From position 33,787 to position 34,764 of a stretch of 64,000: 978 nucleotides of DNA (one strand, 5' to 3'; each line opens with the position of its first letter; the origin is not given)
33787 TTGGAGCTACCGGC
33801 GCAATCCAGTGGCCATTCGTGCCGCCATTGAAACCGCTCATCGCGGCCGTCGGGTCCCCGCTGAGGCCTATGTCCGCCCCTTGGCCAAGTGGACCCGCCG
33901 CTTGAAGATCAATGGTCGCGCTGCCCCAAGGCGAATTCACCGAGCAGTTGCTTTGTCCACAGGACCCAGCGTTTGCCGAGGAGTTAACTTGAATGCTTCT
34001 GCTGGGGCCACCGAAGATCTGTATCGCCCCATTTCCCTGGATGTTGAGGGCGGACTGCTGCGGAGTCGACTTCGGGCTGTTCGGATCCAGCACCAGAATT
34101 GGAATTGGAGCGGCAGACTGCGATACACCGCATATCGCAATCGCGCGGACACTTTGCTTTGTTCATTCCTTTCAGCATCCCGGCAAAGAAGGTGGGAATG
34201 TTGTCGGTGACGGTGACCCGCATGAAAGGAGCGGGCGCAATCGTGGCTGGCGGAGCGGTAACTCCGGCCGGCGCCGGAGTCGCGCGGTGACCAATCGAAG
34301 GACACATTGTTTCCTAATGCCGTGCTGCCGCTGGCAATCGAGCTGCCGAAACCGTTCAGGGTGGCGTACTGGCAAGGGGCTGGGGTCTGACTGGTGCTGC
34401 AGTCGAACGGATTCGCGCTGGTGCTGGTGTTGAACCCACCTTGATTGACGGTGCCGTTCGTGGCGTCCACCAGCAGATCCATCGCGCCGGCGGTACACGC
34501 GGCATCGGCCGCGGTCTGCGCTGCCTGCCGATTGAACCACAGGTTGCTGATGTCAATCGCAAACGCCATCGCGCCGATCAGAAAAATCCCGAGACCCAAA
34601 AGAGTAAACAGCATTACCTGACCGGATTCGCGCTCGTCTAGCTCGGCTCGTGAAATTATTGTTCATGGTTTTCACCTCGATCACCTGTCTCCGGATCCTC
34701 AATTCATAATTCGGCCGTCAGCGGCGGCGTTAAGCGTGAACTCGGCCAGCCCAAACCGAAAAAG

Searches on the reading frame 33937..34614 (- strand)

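Call 19: search_protein_families(library=pfam, proteins=[window:33937-34614:-], max_evalue=0.001)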
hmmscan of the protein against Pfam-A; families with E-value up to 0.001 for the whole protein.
window:33937-34614:- (225 aa): 1 family
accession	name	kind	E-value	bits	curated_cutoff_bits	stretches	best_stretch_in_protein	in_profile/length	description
PF13400.11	Tad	-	6.9e-08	33.1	22.3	1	5-46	7-47/47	Putative Flp pilus-assembly TadE/G-like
